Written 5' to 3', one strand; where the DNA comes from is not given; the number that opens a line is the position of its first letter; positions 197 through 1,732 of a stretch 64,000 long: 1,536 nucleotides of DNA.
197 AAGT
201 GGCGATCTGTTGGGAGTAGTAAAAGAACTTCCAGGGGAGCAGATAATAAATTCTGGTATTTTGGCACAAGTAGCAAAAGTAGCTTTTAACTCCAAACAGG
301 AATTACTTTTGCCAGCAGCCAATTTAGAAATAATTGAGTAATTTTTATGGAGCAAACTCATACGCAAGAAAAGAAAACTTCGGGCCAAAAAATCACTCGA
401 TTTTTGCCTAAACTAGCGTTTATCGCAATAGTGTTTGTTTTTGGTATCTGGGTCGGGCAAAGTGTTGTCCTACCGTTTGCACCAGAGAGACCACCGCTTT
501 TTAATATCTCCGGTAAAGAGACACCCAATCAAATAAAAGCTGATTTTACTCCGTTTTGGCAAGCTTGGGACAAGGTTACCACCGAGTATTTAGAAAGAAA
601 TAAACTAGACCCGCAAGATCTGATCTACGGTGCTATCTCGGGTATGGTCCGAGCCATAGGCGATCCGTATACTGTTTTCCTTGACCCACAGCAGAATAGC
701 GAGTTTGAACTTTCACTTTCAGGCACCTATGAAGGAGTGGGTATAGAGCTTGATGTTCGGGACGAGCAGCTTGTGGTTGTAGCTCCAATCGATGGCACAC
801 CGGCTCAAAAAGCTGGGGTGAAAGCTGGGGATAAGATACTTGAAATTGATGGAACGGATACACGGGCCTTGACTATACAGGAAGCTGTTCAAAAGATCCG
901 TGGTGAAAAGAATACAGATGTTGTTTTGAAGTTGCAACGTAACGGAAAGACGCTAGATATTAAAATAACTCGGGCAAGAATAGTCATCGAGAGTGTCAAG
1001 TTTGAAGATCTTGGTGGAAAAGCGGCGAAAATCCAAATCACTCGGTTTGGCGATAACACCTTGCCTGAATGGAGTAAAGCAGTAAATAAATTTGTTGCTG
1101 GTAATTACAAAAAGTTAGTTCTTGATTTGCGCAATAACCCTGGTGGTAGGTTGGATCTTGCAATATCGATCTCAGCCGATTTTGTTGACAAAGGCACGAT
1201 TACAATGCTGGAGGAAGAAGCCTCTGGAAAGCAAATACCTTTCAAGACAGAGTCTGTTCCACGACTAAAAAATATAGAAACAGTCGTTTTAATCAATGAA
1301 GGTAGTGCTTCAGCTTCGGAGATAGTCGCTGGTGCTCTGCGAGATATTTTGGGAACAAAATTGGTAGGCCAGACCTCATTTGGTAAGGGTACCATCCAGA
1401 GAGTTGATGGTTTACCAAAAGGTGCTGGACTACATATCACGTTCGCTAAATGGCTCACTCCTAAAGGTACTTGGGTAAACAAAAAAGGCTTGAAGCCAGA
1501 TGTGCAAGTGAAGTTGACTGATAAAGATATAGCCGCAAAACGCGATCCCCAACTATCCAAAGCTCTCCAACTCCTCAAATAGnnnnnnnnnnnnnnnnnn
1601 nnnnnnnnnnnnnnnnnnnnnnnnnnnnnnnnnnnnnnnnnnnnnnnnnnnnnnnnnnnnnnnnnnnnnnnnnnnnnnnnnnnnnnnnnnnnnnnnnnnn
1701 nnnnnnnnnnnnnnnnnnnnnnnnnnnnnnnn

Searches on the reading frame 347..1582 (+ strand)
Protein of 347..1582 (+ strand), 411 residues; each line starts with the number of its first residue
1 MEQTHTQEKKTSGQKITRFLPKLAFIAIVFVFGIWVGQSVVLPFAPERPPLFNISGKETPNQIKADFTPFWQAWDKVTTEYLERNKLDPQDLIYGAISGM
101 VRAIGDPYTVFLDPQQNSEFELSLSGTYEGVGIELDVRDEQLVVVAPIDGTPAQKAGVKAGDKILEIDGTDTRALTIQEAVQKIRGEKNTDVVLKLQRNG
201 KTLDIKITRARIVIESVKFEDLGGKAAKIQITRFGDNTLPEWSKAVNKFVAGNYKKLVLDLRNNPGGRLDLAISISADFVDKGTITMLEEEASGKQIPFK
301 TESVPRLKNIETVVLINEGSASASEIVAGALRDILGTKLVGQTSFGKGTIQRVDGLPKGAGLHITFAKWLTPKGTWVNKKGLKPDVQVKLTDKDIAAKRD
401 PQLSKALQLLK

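Call 80: find_encoding_contigs(protein=window:347-1582:+, flank=10000, max_places=1)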
Protein window:347-1582:+ (411 aa): 1 contig read that carries it; 1 place shown.
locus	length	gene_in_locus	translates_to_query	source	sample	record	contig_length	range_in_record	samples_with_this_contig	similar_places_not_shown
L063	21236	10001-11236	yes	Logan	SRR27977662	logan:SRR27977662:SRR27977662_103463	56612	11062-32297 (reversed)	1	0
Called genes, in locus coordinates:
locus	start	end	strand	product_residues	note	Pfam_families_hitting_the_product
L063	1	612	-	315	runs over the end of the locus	PF00005:ABC_tran, PF13401:AAA_22 (faint), PF13304:AAA_21 (weak), PF13732:DrrA1-3_C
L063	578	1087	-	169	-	PF12802:MarR_2, PF13463:HTH_27 (weak), PF01047:MarR, PF09012:FeoC (weak)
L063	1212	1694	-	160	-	-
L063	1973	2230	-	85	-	PF15970:HicB-like_2 (weak), PF15919:HicB_lk_antitox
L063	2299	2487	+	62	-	-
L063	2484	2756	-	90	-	PF07883:Cupin_2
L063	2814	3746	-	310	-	PF08240:ADH_N, PF00107:ADH_zinc_N, PF13602:ADH_zinc_N_2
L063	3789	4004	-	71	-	-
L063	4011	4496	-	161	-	PF06983:3-dmu-9_3-mt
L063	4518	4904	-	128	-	PF00903:Glyoxalase, PF22677:Ble-like_N (weak)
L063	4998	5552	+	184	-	PF28474:DUF8412, PF13376:OmdA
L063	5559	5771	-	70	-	PF04070:DUF378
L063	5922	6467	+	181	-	-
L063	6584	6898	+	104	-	PF01250:Ribosomal_S6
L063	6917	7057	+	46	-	-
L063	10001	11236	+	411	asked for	PF22694:CtpB_N-like, PF00595:PDZ, PF13180:PDZ_2, PF17820:PDZ_6, PF03572:Peptidase_S41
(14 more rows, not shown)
